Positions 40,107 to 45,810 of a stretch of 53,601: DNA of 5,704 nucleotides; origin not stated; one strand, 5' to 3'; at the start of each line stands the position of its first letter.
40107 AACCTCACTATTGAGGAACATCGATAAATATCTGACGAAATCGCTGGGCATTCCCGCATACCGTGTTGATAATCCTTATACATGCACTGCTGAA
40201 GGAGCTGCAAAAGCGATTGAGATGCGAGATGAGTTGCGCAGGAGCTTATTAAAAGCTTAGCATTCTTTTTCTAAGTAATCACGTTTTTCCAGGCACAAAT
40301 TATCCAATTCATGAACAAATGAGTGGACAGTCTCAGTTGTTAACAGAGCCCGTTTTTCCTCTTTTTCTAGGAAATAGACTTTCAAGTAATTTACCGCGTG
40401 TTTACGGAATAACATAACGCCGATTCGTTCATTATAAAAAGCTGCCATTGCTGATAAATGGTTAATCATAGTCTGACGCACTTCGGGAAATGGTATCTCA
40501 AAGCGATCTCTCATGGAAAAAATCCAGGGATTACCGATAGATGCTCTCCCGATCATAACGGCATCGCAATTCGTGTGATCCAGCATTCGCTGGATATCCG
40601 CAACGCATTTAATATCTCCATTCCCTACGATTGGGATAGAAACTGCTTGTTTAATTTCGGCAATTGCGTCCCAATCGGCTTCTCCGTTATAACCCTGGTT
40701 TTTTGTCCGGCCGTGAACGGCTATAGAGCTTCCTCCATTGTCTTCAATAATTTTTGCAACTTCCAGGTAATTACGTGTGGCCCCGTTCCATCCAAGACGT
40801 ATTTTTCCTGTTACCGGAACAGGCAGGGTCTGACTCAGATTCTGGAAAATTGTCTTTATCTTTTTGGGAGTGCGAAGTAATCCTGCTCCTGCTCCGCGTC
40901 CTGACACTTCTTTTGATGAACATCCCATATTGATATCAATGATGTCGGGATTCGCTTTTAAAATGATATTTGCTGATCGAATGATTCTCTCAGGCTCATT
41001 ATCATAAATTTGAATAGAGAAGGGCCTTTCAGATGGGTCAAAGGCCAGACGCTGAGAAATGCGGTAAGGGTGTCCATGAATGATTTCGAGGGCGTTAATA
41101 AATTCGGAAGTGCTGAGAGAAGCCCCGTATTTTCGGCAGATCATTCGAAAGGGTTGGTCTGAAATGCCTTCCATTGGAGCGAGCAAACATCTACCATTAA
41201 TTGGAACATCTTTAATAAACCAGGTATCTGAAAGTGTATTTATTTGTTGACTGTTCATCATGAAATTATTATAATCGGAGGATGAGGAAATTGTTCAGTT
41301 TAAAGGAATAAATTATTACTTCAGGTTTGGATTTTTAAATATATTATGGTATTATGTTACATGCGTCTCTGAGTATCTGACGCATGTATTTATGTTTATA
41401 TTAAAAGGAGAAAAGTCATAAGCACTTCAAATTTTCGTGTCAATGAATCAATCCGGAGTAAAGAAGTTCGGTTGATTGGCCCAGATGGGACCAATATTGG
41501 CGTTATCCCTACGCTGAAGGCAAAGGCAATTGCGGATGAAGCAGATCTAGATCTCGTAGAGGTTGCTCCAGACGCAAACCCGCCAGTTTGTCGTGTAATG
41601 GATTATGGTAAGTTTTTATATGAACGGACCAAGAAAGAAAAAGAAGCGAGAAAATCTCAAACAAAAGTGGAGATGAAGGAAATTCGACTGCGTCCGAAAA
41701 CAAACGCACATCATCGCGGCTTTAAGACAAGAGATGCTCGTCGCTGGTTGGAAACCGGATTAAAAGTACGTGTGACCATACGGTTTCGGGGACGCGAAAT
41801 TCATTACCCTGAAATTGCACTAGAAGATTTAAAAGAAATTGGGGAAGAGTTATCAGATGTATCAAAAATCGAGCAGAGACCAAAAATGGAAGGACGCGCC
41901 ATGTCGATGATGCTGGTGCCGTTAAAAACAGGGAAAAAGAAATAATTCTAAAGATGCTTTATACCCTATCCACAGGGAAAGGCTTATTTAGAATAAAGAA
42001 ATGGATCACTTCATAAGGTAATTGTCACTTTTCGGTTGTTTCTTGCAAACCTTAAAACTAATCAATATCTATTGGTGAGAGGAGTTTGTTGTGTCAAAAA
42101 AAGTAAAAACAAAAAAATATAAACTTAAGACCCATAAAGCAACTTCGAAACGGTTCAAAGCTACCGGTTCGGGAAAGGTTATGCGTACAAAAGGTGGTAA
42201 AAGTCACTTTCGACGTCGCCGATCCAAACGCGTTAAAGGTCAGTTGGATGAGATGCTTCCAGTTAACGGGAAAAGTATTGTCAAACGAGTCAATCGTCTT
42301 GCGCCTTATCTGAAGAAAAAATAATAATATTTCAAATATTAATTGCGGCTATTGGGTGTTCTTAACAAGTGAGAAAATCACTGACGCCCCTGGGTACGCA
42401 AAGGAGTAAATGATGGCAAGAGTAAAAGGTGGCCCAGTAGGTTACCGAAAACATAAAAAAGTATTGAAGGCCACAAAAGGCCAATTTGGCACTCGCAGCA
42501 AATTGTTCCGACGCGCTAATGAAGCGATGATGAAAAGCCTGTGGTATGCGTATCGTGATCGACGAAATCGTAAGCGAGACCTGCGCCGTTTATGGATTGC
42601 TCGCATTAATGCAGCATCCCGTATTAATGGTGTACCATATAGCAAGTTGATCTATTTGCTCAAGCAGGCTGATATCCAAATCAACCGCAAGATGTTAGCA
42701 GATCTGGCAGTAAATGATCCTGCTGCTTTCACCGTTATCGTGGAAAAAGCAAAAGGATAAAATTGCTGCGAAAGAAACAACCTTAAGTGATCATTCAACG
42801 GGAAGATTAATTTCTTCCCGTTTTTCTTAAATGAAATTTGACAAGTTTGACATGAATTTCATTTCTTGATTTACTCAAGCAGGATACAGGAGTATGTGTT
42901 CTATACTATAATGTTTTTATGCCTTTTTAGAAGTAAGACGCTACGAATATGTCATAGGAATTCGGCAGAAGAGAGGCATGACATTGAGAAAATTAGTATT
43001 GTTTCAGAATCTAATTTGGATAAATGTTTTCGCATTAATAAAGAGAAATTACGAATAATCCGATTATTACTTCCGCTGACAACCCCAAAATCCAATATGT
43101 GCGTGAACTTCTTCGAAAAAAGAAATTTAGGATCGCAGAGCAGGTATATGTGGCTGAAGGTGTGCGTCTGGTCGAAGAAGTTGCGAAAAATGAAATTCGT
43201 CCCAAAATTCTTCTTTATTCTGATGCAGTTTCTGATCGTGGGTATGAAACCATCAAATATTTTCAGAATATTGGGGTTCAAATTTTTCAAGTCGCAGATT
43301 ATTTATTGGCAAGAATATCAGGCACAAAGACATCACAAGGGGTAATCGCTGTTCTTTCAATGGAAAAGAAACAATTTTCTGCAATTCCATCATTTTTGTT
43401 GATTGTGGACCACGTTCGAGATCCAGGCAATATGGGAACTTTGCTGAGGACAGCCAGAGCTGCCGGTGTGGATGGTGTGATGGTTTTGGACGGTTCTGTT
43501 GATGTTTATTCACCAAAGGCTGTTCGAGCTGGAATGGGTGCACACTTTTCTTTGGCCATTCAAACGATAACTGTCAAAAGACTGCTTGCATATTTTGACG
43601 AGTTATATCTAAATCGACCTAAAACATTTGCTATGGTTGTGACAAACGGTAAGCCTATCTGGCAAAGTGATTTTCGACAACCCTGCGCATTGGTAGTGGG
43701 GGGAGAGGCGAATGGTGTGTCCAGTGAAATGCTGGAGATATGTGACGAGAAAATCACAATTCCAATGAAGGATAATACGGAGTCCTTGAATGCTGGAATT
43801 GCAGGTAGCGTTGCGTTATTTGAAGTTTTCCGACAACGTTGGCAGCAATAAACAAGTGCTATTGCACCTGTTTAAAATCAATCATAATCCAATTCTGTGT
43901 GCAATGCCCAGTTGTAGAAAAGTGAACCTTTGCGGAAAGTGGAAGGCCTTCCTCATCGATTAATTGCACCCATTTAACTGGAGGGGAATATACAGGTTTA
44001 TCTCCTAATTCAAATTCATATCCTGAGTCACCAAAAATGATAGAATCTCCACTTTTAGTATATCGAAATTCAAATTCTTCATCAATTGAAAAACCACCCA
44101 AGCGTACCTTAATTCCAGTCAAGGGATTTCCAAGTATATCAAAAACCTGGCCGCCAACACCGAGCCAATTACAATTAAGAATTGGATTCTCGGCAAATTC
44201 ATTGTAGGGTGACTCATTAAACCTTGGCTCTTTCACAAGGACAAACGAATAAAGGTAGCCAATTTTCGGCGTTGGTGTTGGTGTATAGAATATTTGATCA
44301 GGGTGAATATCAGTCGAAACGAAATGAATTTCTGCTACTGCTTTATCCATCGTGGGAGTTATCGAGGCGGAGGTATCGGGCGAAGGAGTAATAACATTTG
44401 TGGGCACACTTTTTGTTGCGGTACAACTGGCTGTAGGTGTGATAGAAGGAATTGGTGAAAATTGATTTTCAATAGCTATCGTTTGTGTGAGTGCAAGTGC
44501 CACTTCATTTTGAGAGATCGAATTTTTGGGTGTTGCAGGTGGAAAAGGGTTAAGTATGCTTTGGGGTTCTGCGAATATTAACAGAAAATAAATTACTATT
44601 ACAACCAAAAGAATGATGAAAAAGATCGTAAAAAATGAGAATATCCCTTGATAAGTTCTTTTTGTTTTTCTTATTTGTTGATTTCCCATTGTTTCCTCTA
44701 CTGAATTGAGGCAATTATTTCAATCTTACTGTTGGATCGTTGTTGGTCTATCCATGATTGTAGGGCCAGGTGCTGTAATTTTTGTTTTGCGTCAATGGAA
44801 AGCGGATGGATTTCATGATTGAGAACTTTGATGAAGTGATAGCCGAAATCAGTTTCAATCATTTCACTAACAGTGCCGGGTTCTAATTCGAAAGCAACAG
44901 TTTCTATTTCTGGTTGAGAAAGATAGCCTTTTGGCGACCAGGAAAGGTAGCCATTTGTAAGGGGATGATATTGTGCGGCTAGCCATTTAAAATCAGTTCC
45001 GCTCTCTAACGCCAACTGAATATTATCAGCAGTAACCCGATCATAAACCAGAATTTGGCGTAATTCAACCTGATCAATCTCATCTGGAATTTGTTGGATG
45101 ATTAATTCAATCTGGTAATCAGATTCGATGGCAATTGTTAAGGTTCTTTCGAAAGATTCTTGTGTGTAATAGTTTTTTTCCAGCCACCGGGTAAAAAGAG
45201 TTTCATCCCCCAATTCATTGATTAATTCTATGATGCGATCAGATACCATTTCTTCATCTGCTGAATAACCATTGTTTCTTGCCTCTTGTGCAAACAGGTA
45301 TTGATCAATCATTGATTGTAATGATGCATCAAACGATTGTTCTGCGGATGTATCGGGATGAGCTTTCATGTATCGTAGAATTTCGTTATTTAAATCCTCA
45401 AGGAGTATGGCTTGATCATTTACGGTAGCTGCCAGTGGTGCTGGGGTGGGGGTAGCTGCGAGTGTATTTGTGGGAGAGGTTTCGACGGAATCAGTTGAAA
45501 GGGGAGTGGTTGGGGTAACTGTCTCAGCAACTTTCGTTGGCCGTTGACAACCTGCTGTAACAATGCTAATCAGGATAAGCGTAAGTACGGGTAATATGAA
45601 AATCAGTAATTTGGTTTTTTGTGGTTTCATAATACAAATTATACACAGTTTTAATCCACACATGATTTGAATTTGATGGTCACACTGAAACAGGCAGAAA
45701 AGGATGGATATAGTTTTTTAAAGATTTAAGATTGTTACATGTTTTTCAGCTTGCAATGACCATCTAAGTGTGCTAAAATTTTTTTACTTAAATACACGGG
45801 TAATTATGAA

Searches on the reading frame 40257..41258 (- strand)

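Call 40: search_protein_families(library=pfam, proteins=[window:40257-41258:-], max_evalue=0.00001)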
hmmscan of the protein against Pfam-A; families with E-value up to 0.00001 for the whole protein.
window:40257-41258:- (333 aa): 1 family
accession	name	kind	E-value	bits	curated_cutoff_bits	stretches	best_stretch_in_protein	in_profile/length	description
PF01207.24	Dus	-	3.5e-78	263.3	20.4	1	25-307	1-291/311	Dihydrouridine synthase (Dus)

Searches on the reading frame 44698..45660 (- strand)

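Call 40: search_protein_families(library=pfam, proteins=[window:44698-45660:-], max_evalue=0.00001)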
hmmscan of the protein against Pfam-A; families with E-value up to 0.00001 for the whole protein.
window:44698-45660:- (320 aa): 4 families
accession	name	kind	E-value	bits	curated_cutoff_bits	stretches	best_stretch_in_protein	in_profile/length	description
PF00639.27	Rotamase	-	6.1e-09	37.2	21.7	1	211-279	22-95/97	PPIC-type PPIASE domain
PF13616.12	Rotamase_3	-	9.1e-09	36.3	22.5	1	208-281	37-114/116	PPIC-type PPIASE domain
PF13624.11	SurA_N_3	-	3.1e-08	34.1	27.2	1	74-174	40-152/162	SurA-like N-terminal domain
PF13145.12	Rotamase_2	-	9.8e-07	30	27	1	198-281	23-107/121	PPIC-type PPIASE domain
